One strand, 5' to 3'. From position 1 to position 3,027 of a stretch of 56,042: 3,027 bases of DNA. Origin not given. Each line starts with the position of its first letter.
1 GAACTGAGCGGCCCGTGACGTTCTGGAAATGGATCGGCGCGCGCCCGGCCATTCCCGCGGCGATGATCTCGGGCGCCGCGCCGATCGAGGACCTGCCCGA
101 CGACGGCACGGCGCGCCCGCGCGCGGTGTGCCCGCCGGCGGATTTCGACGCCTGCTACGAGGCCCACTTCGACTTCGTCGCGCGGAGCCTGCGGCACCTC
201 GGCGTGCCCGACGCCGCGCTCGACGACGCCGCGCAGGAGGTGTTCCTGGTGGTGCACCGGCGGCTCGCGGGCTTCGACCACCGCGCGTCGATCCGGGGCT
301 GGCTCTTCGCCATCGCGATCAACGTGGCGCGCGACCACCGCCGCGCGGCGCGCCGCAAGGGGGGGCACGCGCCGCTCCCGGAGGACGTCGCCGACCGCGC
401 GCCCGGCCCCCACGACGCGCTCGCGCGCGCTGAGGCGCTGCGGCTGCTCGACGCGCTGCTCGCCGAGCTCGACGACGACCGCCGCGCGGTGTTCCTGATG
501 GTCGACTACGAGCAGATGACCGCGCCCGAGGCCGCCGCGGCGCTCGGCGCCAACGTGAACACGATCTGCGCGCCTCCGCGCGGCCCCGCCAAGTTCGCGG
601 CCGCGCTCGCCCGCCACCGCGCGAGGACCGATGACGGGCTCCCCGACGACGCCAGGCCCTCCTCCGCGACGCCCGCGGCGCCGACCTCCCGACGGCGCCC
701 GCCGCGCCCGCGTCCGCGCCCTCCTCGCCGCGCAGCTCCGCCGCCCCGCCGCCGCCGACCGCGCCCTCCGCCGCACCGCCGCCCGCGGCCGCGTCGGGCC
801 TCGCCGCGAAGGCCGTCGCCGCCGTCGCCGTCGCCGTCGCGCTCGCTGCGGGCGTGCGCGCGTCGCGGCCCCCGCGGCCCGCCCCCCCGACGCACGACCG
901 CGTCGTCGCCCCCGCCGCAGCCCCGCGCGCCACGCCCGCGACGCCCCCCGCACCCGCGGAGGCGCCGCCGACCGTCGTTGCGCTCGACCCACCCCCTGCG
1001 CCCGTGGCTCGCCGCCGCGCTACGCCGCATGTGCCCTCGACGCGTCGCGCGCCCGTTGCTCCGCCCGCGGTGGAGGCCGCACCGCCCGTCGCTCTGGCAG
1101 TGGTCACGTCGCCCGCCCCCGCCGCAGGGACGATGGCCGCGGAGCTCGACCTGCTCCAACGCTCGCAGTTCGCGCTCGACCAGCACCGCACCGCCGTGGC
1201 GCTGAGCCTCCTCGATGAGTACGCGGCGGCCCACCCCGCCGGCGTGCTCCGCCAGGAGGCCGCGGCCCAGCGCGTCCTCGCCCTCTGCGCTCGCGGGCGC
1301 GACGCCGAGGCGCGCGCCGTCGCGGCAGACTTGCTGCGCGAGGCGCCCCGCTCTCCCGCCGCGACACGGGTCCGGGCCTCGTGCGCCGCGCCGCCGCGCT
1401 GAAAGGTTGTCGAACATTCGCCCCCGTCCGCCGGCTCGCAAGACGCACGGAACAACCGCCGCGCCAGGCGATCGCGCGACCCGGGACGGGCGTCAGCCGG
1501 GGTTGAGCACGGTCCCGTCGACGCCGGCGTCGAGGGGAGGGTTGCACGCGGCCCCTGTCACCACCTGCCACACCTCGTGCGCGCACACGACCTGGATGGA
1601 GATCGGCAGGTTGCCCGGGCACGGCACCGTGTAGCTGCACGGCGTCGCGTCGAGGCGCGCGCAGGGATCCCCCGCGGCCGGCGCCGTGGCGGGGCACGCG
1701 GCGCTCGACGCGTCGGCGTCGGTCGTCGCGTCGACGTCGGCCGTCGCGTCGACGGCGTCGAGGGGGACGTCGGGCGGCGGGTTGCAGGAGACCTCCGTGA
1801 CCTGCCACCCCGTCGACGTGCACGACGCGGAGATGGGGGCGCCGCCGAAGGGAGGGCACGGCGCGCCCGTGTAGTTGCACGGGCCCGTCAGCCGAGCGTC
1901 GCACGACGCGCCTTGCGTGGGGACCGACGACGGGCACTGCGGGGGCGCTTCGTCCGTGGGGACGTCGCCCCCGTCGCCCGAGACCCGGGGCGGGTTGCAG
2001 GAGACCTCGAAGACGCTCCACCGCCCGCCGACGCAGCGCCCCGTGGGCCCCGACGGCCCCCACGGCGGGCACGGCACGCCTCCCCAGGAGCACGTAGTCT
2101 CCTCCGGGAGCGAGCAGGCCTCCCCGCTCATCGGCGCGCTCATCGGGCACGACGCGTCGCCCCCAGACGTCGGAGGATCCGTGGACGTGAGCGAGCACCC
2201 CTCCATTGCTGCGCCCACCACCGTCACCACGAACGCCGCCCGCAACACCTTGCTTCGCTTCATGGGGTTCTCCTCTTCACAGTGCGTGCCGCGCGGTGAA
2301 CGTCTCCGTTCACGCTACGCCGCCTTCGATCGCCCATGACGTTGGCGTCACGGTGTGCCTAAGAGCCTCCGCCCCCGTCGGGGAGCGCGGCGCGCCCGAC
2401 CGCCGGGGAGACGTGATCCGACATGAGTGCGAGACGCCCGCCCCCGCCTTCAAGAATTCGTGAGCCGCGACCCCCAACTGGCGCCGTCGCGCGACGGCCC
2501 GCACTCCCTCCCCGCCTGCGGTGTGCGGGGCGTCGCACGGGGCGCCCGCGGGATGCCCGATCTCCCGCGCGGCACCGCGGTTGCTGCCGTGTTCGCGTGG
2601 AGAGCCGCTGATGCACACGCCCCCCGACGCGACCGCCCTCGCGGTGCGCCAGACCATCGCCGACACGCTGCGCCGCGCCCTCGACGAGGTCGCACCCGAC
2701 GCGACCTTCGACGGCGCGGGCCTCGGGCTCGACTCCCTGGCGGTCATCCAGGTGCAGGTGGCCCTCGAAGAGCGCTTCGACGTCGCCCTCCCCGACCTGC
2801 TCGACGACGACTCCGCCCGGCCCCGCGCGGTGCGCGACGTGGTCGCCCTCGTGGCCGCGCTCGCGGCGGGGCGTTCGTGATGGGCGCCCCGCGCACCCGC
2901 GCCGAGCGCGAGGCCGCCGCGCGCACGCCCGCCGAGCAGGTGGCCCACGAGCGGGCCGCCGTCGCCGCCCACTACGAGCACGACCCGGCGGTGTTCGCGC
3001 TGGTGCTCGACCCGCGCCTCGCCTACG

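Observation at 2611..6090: Translationally coupled ACP / CFA-synthase-like methyltransferase / fatty-acyl-AMP-ligase / alpha/beta-hydrolase cassette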

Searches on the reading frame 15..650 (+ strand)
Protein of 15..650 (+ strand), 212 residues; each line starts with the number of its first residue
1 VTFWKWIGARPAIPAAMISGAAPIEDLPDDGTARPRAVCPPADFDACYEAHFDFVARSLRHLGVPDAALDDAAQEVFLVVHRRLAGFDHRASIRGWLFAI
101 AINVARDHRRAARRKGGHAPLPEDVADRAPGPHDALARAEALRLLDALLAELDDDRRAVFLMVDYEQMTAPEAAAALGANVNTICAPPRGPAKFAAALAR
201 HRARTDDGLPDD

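Call 37: search_protein_families(library=pfam, proteins=[window:15-650:+], max_evalue=0.001)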
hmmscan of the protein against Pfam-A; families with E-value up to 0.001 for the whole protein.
window:15-650:+ (212 aa): 2 families
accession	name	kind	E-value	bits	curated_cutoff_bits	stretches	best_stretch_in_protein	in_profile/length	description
PF04542.20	Sigma70_r2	-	1.8e-10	40.9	24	1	48-114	2-70/71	Sigma-70 region 2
PF08281.18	Sigma70_r4_2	-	7.9e-09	35.5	25.7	1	143-184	2-43/54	Sigma-70, region 4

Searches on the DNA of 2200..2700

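Call 56: search_rna_families(source=window, start=2200, end=2700, threshold=evalue, max_evalue=1)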
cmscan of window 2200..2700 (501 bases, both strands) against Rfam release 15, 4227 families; matches with E-value up to 1: 0.
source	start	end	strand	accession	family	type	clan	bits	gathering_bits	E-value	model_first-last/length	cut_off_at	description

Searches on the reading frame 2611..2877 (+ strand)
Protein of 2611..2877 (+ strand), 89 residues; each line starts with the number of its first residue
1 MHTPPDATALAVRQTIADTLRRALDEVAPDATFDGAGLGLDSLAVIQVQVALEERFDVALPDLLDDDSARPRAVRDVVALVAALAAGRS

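Call 4: search_protein_families(library=pfam, proteins=[window:2611-2877:+], max_evalue=0.01)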
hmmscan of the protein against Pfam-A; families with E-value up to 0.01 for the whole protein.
window:2611-2877:+ (89 aa): 1 family
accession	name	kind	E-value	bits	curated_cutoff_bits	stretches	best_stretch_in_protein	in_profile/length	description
PF00550.31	PP-binding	-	1.2e-10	41.9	20.8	1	12-62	3-51/67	Phosphopantetheine attachment site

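Call 5: search_protein_families(library=ncbifam, proteins=[window:2611-2877:+], max_evalue=0.01)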
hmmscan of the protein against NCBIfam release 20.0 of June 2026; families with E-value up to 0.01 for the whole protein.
window:2611-2877:+ (89 aa): 13 families
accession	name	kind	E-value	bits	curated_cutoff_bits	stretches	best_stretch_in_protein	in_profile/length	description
NF002148.0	PRK00982.1-2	subfamily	7e-09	35.4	71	1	11-81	8-74/79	acyl carrier protein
TIGR00517.1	acyl_carrier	equivalog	8.8e-09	35.1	70.45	1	11-82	7-74/77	acyl carrier protein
NF002150.0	PRK00982.1-4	subfamily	5.1e-08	33.1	66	1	12-83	10-77/80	acyl carrier protein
NF002147.0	PRK00982.1-1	equivalog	1.7e-07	31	84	1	24-84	24-80/83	acyl carrier protein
NF040636.1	AcpM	exception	1e-06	28.6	146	1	26-86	24-80/93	meromycolate extension acyl carrier protein AcpM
NF002151.0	PRK00982.1-5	equivalog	2.3e-06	27.6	92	1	11-79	7-71/78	acyl carrier protein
NF002149.0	PRK00982.1-3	equivalog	2.4e-06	27.4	106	1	12-62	8-57/78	acyl carrier protein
NF005480.0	PRK07081.1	equivalog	6.7e-06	26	72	1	16-63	9-56/83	acyl carrier protein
NF006617.0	PRK09184.1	subfamily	0.00046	20.2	70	1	23-81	32-90/96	phosphopantetheine-binding protein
NF058660.1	cispen_ACP_AmcB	equivalog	0.00049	20.2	80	1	37-84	32-78/80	cispentacin biosynthesis acyl carrier protein AmcB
NF004533.0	PRK05883.1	equivalog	0.0021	17.9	72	1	6-62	22-77/100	acyl carrier protein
NF003464.0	PRK05087.1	equivalog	0.0052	16.8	68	1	35-61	30-55/78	D-alanine--poly(phosphoribitol) ligase subunit DltC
NF045894.1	PKS_plus_SDR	equivalog_domain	0.0065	14.1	1740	1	11-77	1443-1508/1515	type I polyketide synthase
